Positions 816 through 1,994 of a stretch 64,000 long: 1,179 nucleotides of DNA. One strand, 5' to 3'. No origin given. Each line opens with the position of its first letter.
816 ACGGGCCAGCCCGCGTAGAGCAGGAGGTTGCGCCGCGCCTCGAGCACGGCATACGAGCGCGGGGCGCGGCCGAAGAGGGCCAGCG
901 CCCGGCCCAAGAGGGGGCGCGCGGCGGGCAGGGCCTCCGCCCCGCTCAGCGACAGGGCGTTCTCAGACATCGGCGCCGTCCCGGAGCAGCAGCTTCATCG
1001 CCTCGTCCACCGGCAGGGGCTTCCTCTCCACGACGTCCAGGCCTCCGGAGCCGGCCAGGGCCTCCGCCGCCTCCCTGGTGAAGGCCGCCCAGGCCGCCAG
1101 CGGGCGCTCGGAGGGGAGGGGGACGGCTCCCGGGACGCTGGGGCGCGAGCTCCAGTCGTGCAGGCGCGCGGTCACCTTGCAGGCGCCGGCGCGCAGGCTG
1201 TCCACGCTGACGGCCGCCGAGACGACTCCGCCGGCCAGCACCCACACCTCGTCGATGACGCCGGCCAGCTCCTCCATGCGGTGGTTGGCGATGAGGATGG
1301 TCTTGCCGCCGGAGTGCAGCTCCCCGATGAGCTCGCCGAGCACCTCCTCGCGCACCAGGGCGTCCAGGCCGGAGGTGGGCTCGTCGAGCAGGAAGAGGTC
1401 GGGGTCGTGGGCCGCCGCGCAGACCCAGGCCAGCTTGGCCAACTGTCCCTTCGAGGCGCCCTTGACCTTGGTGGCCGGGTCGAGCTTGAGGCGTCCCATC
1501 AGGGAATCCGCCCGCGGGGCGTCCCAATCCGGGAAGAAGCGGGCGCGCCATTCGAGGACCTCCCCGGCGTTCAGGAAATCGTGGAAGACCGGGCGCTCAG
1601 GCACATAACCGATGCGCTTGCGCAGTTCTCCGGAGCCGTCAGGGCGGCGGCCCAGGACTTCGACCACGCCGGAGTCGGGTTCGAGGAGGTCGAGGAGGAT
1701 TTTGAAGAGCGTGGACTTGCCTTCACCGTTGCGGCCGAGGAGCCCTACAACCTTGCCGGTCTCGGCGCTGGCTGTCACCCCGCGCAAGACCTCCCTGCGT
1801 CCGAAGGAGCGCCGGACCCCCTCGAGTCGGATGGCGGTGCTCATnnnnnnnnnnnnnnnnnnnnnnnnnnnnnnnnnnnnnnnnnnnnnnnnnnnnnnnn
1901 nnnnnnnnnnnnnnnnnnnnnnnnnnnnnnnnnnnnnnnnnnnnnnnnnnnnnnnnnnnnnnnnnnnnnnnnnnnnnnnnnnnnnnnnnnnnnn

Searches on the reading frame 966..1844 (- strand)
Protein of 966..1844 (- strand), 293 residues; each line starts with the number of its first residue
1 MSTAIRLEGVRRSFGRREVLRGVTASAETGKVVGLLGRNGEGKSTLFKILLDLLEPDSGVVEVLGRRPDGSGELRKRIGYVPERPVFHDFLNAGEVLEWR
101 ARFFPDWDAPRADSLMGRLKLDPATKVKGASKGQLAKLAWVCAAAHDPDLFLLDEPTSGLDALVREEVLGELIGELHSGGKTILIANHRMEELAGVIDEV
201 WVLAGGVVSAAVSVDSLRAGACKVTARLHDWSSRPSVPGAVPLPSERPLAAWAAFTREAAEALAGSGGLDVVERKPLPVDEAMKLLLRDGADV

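Call 75: search_protein_families(library=ncbifam, max_evalue=0.001, proteins=[window:966-1844:-])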
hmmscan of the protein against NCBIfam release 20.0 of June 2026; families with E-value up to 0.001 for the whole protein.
window:966-1844:- (293 aa): 177 families (the best 25 are shown)
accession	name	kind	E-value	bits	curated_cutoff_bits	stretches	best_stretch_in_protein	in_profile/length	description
TIGR01188.1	drrA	subfamily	7.2e-35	120.7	312.45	1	13-225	2-219/302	daunorubicin resistance ABC transporter, ATP-binding protein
NF047565.1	PSM_export_PmtA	equivalog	3.1e-32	112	350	1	20-217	17-215/282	phenol-soluble modulin export ABC transporter ATP-binding protein PmtA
TIGR03522.1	GldA_ABC_ATP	equivalog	5.9e-29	101.5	402.6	1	5-219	3-221/301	gliding motility-associated ABC transporter ATP-binding subunit GldA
NF010059.0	PRK13536.1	equivalog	3.3e-27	95.1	549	1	2-208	41-252/342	nodulation factor ABC transporter ATP-binding protein NodI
TIGR01288.1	nodI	equivalog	4.6e-26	91.5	424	1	3-207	3-212/303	nodulation factor ABC transporter ATP-binding protein NodI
NF010060.0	PRK13537.1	equivalog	6.4e-26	91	521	1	3-207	14-223/314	nodulation factor ABC transporter ATP-binding protein NodI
TIGR03864.1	PQQ_ABC_ATP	hypoth_equivalog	1.1e-25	90.4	302.25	1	5-219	2-221/236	ABC transporter, ATP-binding subunit, PQQ-dependent alcohol dehydrogenase system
TIGR03740.1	galliderm_ABC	subfamily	2.9e-25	89.2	309.75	1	7-209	3-203/223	lantibiotic protection ABC transporter ATP-binding subunit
TIGR04521.1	ECF_ATPase_2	equivalog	7.5e-24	84.3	330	1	17-211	18-226/279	energy-coupling factor transporter ATPase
NF033858.1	ABC2_perm_RbbA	equivalog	9.3e-24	83.4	1050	1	3-208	265-475/909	ribosome-associated ATPase/putative transporter RbbA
TIGR04406.1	LPS_export_lptB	equivalog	1.1e-23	83.8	240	1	6-211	3-216/239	LPS export ABC transporter ATP-binding protein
TIGR02857.1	CydD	equivalog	3.7e-22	79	435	2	4-88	321-408/529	thiol reductant ABC exporter subunit CydD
TIGR03873.1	F420-0_ABC_ATP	hypoth_equivalog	8.5e-22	77.6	372.4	2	5-65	2-62/256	putative F420-0 ABC transporter ATP-binding protein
TIGR03771.1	anch_rpt_ABC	equivalog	1.8e-21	76.9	268.8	1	26-227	2-210/223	anchored repeat-type ABC transporter ATP-binding subunit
NF000355.4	ribo_prot_ABC_F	equivalog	2.4e-21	76.2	380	1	5-206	3-190/499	ribosomal protection-like ABC-F family protein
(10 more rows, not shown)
